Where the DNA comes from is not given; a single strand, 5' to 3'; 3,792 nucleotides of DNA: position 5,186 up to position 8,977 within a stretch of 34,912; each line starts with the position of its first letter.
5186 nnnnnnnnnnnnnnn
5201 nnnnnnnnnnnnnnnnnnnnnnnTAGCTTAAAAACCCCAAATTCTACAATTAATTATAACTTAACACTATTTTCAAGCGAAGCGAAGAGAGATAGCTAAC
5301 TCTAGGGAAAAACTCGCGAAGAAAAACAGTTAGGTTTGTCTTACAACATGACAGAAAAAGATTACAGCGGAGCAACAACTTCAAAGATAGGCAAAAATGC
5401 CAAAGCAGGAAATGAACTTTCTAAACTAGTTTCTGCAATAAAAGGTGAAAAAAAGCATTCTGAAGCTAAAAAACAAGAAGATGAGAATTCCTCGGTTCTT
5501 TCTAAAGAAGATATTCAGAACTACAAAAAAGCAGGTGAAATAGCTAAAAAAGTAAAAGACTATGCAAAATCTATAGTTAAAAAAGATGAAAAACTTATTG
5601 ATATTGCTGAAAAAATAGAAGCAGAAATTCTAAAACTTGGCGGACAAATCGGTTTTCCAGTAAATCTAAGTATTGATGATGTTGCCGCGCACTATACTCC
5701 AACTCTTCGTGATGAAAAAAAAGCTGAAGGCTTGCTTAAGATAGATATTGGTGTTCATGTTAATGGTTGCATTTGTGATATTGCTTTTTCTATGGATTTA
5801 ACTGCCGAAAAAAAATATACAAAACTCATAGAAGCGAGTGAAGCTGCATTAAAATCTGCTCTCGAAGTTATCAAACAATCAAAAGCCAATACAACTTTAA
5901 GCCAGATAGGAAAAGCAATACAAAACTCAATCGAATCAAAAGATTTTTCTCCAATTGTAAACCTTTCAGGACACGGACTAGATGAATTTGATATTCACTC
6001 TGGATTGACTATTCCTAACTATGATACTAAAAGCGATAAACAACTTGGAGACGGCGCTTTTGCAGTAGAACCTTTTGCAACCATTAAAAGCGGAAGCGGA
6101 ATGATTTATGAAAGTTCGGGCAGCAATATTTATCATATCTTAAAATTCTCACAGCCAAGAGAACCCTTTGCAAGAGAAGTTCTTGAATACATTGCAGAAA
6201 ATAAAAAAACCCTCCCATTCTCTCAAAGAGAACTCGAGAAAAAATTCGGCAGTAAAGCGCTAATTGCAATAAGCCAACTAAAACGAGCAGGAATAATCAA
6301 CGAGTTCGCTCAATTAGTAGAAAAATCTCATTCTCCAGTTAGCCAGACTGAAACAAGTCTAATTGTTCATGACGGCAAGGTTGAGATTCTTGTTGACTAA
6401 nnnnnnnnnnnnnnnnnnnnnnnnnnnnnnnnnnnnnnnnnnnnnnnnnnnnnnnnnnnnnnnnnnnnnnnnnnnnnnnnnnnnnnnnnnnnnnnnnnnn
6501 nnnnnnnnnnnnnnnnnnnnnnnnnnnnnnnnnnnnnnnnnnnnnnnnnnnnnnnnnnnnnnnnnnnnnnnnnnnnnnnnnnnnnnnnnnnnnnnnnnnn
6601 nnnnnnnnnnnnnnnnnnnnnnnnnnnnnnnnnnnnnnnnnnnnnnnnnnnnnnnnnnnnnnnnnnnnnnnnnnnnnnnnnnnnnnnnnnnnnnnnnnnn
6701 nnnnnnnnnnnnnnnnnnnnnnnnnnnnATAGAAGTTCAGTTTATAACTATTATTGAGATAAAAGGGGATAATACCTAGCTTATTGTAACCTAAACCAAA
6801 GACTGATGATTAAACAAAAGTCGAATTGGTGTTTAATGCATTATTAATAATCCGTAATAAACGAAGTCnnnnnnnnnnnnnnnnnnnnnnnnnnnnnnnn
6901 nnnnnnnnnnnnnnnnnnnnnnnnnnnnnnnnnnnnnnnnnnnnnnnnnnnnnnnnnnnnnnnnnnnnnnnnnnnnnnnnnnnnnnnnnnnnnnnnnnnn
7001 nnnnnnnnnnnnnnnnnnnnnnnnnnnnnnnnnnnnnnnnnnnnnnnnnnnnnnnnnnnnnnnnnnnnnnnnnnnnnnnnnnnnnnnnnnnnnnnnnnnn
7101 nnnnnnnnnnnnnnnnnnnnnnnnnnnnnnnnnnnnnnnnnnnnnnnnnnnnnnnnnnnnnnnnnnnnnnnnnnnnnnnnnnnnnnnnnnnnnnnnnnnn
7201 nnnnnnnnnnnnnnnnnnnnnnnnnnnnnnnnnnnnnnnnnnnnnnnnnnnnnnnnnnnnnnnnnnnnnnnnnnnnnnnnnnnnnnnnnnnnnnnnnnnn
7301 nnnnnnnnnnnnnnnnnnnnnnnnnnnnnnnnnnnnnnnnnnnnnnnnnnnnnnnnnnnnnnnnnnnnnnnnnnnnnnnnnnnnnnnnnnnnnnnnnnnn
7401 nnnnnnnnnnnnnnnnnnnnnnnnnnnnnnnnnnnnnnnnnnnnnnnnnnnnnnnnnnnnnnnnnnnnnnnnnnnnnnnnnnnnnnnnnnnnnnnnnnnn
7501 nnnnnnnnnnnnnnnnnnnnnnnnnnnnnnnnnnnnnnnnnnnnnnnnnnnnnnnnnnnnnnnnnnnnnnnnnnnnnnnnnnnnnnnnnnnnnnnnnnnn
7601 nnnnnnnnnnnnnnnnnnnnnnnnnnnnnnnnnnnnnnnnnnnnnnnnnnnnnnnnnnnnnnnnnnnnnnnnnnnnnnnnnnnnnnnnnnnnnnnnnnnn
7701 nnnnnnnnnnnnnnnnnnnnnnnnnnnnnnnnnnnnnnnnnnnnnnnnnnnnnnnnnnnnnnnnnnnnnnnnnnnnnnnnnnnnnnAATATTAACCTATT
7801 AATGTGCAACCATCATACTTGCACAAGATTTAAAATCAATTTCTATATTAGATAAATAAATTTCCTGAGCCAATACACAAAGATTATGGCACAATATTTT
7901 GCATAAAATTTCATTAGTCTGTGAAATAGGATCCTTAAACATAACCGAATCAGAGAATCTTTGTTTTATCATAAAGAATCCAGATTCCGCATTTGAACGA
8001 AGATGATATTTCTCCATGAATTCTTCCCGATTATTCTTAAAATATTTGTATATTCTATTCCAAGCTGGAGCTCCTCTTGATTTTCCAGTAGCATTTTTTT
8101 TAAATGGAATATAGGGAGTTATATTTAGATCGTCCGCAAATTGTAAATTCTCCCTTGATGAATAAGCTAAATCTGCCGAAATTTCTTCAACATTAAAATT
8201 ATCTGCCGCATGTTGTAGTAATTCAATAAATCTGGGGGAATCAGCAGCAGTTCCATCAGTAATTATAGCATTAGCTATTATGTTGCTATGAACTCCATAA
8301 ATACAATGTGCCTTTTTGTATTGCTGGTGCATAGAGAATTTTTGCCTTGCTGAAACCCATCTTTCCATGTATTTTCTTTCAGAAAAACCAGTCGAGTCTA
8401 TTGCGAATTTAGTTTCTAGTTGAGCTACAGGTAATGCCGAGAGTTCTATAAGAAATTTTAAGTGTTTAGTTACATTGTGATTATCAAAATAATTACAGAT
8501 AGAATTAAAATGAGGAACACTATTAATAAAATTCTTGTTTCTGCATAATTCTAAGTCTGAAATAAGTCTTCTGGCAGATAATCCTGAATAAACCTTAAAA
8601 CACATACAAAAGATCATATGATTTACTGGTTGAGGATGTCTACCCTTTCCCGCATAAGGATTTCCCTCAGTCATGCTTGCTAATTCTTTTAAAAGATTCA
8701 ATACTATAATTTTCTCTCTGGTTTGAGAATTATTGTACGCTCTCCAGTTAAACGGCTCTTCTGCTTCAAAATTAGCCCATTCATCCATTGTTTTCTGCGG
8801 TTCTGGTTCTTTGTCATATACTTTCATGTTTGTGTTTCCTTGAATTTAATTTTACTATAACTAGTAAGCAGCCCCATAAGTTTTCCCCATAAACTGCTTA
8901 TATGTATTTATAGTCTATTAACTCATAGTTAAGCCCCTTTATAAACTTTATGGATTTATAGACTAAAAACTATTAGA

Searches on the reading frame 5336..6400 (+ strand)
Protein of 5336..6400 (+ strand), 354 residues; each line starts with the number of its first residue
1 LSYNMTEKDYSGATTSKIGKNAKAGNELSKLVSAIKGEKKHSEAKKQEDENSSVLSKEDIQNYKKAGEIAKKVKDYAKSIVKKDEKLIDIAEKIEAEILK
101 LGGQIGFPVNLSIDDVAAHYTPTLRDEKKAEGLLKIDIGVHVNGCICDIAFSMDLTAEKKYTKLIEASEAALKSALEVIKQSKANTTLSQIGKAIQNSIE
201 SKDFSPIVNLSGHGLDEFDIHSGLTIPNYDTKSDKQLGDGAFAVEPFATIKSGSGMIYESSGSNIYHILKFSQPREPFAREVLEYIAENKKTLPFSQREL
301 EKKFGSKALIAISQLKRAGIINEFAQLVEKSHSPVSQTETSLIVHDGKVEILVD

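Call 88: search_protein_families(library=pfam, proteins=[window:5336-6400:+], max_evalue=0.00001)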
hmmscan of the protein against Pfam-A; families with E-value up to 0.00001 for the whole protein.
window:5336-6400:+ (354 aa): 1 family
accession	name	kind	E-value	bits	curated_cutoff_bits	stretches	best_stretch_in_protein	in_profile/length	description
PF00557.29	Peptidase_M24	-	3.2e-22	79.8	23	1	62-256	2-188/208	Metallopeptidase family M24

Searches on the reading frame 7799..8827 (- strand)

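Call 88: search_protein_families(library=pfam, proteins=[window:7799-8827:-], max_evalue=0.00001)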
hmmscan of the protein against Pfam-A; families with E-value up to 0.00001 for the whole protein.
window:7799-8827:- (342 aa): 1 family
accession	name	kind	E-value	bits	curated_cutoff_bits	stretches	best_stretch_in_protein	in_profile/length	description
PF01609.27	DDE_Tnp_1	-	2.1e-16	60.7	23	1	138-316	4-200/200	Transposase DDE domain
